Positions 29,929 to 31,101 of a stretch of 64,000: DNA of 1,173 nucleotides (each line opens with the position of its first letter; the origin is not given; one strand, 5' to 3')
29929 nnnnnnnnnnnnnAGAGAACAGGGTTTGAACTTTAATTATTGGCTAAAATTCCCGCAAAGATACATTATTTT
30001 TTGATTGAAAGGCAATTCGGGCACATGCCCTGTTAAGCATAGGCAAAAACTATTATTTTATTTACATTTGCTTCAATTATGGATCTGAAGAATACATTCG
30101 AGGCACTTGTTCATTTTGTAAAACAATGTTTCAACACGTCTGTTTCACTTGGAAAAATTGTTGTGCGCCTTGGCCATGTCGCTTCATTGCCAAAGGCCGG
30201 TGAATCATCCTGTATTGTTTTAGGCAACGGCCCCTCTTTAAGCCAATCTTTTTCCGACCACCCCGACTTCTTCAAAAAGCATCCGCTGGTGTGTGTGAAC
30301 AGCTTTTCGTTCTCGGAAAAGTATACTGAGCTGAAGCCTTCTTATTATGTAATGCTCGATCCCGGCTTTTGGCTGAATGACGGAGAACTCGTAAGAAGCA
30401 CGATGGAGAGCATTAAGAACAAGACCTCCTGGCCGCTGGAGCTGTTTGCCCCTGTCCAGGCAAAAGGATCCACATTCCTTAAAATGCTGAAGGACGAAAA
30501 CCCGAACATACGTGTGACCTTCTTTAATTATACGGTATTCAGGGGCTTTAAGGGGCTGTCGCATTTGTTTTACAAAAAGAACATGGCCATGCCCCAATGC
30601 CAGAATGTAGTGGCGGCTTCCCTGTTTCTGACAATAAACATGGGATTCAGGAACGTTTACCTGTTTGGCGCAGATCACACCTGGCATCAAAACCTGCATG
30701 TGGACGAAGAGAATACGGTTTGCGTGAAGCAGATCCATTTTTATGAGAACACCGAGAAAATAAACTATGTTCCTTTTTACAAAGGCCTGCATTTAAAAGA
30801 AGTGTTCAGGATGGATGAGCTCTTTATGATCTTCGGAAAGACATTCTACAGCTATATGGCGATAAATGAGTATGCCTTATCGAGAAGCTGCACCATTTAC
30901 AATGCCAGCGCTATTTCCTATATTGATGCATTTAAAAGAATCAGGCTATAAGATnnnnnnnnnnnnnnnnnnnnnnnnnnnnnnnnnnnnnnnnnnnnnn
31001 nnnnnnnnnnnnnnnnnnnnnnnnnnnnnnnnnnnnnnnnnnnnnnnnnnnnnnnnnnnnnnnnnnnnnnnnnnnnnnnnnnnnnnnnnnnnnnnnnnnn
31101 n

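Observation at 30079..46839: Expanded pseudaminic-acid-type nonulosonate cluster carrying an unusually large, non-canonical tailoring set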

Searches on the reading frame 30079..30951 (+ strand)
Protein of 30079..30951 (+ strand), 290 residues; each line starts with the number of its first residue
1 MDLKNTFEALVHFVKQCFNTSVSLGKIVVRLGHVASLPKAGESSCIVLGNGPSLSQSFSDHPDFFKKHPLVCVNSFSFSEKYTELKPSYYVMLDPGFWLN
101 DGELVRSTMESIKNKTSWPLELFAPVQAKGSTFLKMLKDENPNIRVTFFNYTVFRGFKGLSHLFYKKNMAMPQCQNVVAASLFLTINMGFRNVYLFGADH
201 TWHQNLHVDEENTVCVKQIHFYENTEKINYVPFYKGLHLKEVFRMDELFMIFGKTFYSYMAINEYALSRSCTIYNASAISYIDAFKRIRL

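Call 3: search_protein_families(library=pfam, proteins=[window:30079-30951:+], max_evalue=0.01)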
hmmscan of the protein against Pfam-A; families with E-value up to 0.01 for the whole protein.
window:30079-30951:+ (290 aa): 1 family
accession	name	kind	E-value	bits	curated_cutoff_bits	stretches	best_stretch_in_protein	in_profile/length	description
PF01973.23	MptE-like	-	1.1e-06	29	34.6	1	41-203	24-169/171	6-hydroxymethylpterin diphosphokinase MptE-like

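Call 5: search_protein_families(library=ncbifam, proteins=[window:30079-30951:+], max_evalue=0.001)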
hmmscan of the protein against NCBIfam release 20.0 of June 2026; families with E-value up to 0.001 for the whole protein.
window:30079-30951:+ (290 aa): 0 families

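Call 40: search_solved_structures(query=window:30079-30951:+, max_evalue=1)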
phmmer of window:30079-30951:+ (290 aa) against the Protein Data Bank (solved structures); distinct sequences matched with E-value up to 1: 0.

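Call 57: find_homologous_proteins(query=window:30079-30951:+, max_evalue=0.001)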
Query window:30079-30951:+ (290 aa): 233 proteins with E <= 0.001 among 556 candidates; the best 120 are listed.
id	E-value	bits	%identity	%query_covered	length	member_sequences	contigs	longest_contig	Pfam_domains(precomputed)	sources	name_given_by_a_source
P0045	1.5e-183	627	92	100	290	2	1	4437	PF01973.24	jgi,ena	-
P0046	4.0e-125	435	62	100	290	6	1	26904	PF01973.24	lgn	-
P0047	4.9e-124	431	62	100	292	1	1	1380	PF01973.24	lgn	-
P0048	3.3e-121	422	61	100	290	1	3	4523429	PF01973.24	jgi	jgi:hypothetical protein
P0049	3.7e-120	419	59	100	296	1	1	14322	PF01973.24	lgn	-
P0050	1.5e-119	417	59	100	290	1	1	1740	PF01973.24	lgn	-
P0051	5.1e-119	415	60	100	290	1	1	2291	PF01973.24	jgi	jgi:hypothetical protein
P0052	2.5e-118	413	61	96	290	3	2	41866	PF01973.24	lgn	-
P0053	1.7e-116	407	59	100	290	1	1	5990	PF01973.24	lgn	-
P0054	4.7e-115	402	59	100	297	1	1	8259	PF01973.24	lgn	-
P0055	1.3e-114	400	58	100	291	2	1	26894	PF01973.24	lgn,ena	-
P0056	7.3e-114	398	57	100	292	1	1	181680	PF01973.24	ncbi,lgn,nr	ncbi:MAG: hypothetical protein JWP12_1178 [Bacteroidetes bacterium]|nr:hypothetical protein [Bactero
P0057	1.4e-113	397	55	100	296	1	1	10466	PF01973.24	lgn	-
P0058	1.8e-113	397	58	98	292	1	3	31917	PF01973.24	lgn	-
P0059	3.3e-112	393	56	99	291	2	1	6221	PF01973.24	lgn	-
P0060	3.7e-112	392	60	96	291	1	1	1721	PF01973.24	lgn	-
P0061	9.9e-112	391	59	94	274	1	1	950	PF01973.24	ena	-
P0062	4.4e-111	389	57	100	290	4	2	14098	PF01973.24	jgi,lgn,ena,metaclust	metaclust:\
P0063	1.4e-109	384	57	100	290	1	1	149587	PF01973.24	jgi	jgi:hypothetical protein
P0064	4.0e-109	382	54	100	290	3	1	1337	PF01973.24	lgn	-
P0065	4.4e-109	382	55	100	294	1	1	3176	PF01973.24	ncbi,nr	ncbi:MAG: hypothetical protein M3R27_16385, partial [Bacteroidota bacterium]|nr:hypothetical protein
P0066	2.3e-108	380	58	96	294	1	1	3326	PF01973.24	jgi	jgi:hypothetical protein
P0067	7.6e-108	378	58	96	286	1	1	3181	PF01973.24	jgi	jgi:hypothetical protein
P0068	2.6e-107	376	59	94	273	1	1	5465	PF01973.24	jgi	jgi:hypothetical protein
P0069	4.0e-107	376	56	100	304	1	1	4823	PF01973.24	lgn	-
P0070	6.2e-106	372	54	100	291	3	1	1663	PF01973.24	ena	-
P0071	1.1e-105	371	56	100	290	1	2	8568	PF01973.24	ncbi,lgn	-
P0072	1.8e-105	370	54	100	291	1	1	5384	PF01973.24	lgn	-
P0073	3.6e-105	369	55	100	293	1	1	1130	PF01973.24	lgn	-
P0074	8.6e-105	368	54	99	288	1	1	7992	PF01973.24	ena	-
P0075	8.9e-105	368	54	100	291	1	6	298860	PF01973.24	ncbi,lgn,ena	-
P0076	1.9e-104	367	55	100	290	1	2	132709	PF01973.24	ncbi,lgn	-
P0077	4.6e-104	366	52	100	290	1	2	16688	PF01973.24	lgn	-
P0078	5.4e-104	366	53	100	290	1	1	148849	PF01973.24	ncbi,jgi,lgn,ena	jgi:hypothetical protein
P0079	1.4e-103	364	54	100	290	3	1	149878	PF01973.24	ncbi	-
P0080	1.5e-103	364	56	96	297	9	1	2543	PF01973.24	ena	-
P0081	2.7e-103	363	53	100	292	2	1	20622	PF01973.24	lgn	-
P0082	8.0e-103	362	51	100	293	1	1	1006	PF01973.24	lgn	-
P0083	1.1e-102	361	53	100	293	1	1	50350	PF01973.24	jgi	-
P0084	1.7e-102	361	52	100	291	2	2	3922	PF01973.24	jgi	-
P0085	2.1e-102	360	54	96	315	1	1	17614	PF01973.24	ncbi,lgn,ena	-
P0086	4.7e-102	359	55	100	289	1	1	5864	PF01973.24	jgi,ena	-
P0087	6.8e-102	359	53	99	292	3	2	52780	PF01973.24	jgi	jgi:hypothetical protein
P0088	1.4e-101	358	54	100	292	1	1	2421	PF01973.24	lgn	-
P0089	1.9e-101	357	54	96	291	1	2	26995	PF01973.24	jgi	jgi:hypothetical protein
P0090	1.1e-100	355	54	100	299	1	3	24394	PF01973.24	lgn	-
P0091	2.6e-100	353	52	100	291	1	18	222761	PF01973.24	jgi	jgi:hypothetical protein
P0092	2.7e-100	353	52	98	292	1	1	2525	PF01973.24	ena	-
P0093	8.4e-100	352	51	100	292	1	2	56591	PF01973.24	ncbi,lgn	-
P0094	4.1e-99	350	53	99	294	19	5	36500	PF01973.24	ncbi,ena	-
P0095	4.5e-99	349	51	100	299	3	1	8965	PF01973.24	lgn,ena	-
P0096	9.4e-99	348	52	96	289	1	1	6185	PF01973.24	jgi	jgi:Protein of unknown function DUF115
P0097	1.1e-98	348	53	100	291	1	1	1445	PF01973.24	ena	-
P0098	1.8e-98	347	50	100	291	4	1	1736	PF01973.24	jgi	jgi:Protein of unknown function DUF115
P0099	2.5e-98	347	52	97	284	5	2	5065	PF01973.24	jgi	jgi:hypothetical protein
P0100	6.3e-98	346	52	96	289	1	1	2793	PF01973.24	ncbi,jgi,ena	jgi:hypothetical protein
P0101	8.6e-98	345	49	100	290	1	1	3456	PF01973.24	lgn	-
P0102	9.1e-98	345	52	100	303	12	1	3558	PF01973.24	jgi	jgi:hypothetical protein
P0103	3.0e-97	343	54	99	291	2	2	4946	PF01973.24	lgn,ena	-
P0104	6.6e-97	342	50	99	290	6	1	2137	PF01973.24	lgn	-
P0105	2.1e-96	341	54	90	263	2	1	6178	PF01973.24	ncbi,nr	ncbi:MAG: DUF115 domain-containing protein [Bacteroidetes bacterium]|nr:DUF115 domain-containing pro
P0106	2.4e-96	340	54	96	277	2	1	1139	PF01973.24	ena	-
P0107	3.6e-96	340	53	100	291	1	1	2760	PF01973.24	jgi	jgi:hypothetical protein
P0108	4.1e-94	333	54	93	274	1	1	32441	PF01973.24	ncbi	ncbi:MAG: 6-hydroxymethylpterin diphosphokinase MptE-like protein [Bacteroidota bacterium]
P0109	4.8e-94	333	51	96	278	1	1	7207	PF01973.24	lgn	-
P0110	5.4e-94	333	50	91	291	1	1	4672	PF01973.24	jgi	jgi:hypothetical protein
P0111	1.7e-93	331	50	96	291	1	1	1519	PF01973.24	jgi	jgi:hypothetical protein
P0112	2.4e-93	331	49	100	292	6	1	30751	PF01973.24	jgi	jgi:hypothetical protein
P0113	2.6e-93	331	48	100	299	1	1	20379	PF01973.24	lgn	-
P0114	3.4e-93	330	51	91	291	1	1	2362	PF01973.24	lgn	-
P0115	4.1e-93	330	50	100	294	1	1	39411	PF01973.24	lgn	-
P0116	5.7e-93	329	52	94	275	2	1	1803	PF01973.24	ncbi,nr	ncbi:MAG: DUF115 domain-containing protein [Bacteroidetes bacterium]|nr:DUF115 domain-containing pro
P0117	1.0e-92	329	49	99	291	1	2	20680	PF01973.24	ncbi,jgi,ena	jgi:hypothetical protein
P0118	4.4e-92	326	50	100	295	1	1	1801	PF01973.24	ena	-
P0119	2.7e-91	324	49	100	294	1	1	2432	PF01973.24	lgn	-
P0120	5.0e-91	323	51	96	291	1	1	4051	PF01973.24,PF06002.18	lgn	-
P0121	2.1e-90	321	46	99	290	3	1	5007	PF01973.24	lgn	-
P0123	8.1e-90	319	51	94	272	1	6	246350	PF01973.24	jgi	jgi:hypothetical protein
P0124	3.1e-89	317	47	100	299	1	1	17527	PF01973.24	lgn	-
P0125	3.6e-89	317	51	93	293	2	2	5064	PF01973.24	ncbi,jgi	jgi:hypothetical protein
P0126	1.1e-88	315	52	88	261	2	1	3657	PF01973.24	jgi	-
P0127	2.8e-88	314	48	100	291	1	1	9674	PF01973.24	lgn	-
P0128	4.7e-88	313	47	94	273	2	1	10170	PF01973.24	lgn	-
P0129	1.1e-87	312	48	96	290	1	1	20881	PF01973.24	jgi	jgi:hypothetical protein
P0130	1.6e-87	312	46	99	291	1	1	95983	PF01973.24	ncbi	-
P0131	2.2e-87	311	49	99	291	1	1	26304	PF01973.24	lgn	-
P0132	6.4e-87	310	47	100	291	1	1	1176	PF01973.24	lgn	-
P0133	6.9e-86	306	48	91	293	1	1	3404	PF01973.24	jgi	jgi:hypothetical protein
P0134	1.0e-85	306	46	100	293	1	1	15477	PF01973.24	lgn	-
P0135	3.5e-85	304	48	99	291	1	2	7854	PF01973.24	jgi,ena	-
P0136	6.7e-85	303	44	99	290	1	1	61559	PF01973.24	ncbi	ncbi:MAG: hypothetical protein ACKVOR_00950 [Flavobacteriales bacterium]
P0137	1.2e-84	302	53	88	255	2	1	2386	PF01973.24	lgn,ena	-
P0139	1.4e-83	299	45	96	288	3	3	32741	PF01973.24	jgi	jgi:hypothetical protein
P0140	3.1e-83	297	44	99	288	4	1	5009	PF01973.24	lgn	-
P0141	7.4e-83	296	46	100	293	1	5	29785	PF01973.24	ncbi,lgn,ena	-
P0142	5.4e-82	293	48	94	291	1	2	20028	PF01973.24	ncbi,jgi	jgi:hypothetical protein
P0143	1.5e-81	292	45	100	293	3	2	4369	PF01973.24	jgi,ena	-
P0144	3.2e-80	288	46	94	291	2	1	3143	PF01973.24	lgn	-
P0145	6.6e-80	287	47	94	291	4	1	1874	PF01973.24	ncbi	ncbi:MAG: hypothetical protein ACKOSR_15245 [Flavobacteriales bacterium]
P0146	1.1e-79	286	43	99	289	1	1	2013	PF01973.24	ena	-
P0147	1.8e-79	285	45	95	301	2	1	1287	PF01973.24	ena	-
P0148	3.7e-79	284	43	100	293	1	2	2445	PF01973.24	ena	-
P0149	5.0e-79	284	49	95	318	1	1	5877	PF01973.24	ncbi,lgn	-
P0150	3.6e-78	281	49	93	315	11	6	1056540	PF01973.24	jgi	jgi:hypothetical protein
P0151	3.7e-77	278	43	98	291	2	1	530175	PF01973.24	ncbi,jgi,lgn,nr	ncbi:MAG: DUF115 domain-containing protein [Flavobacteriales bacterium]|nr:DUF115 domain-containing 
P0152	5.5e-77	277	44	97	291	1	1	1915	PF01973.24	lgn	-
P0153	5.2e-75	270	44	93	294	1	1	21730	PF01973.24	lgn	-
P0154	7.2e-75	270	44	94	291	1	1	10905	PF01973.24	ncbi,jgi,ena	-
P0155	9.3e-75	270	41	100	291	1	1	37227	PF01973.24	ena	-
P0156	5.5e-70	254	41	99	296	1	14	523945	PF01973.24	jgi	jgi:hypothetical protein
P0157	6.4e-68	247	42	95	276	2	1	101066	PF01973.24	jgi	jgi:hypothetical protein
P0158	8.8e-68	247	42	92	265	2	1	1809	PF01973.24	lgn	-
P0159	8.8e-68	247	40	99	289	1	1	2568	PF01973.24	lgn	-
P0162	2.6e-66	242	42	99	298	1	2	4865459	-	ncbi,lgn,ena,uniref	ncbi:hypothetical protein [Arcticibacter sp. MXS-1]|uniref:hypothetical protein n=1 Tax=Arcticibacte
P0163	3.3e-66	242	40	99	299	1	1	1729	PF01973.24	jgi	jgi:hypothetical protein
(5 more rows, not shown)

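Call 58: find_encoding_contigs(protein=P0162, flank=10000, max_places=1)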
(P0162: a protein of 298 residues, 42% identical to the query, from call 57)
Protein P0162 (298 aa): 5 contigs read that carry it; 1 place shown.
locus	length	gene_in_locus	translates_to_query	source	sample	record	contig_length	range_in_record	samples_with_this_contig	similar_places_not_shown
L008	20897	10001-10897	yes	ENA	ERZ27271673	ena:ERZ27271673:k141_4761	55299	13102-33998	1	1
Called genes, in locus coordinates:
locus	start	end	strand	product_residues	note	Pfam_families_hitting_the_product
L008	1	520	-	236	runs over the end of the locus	PF00702:Hydrolase, PF13419:HAD_2, PF13242:Hydrolase_like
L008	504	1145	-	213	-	PF14681:UPRTase, PF00156:Pribosyltran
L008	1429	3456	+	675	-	PF00270:DEAD (faint), PF04851:ResIII, PF17757:UvrB_inter, PF27431:UvrB_3rd, PF00271:Helicase_C, PF12344:UvrB, PF02151:UVR (weak)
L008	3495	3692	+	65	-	PF09962:DUF2196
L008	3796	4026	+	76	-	PF16118:DUF4834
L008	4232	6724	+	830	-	PF09586:YfhO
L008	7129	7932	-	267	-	PF00535:Glycos_transf_2, PF10111:Glyco_tranf_2_2 (weak)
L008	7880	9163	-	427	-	PF13439:Glyco_transf_4, PF00534:Glycos_transf_1, PF13692:Glyco_trans_1_4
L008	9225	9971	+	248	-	PF13489:Methyltransf_23, PF13649:Methyltransf_25 (weak), PF08241:Methyltransf_11 (weak), PF08242:Methyltransf_12 (weak)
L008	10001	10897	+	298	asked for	-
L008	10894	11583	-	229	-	PF02348:CTP_transf_3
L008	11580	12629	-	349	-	PF00571:CBS (faint), PF00483:NTP_transferase, PF12804:NTP_transf_3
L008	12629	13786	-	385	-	PF02350:Epimerase_2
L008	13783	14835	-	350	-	PF03102:NeuB, PF08666:SAF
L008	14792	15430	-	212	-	PF17836:PglD_N, PF25087:GMPPB_C (faint), PF25084:LbH_EIF2B, PF00132:Hexapep, PF14602:Hexapep_2 (weak)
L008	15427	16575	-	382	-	PF01041:DegT_DnrJ_EryC1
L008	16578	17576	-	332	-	PF00106:adh_short, PF01073:3Beta_HSD, PF01370:Epimerase, PF02719:Polysacc_synt_2, PF04321:RmlD_sub_bind, PF05368:NmrA, PF07993:NAD_binding_4, PF16363:GDP_Man_Dehyd, +1 more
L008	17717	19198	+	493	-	PF01943:Polysacc_synt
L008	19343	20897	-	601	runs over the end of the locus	PF00009:GTP_EFTU, PF01926:MMR_HSR1 (faint), PF22042:EF-G_D2, PF03144:GTP_EFTU_D2, PF00679:EFG_C, PF21018:BipA_C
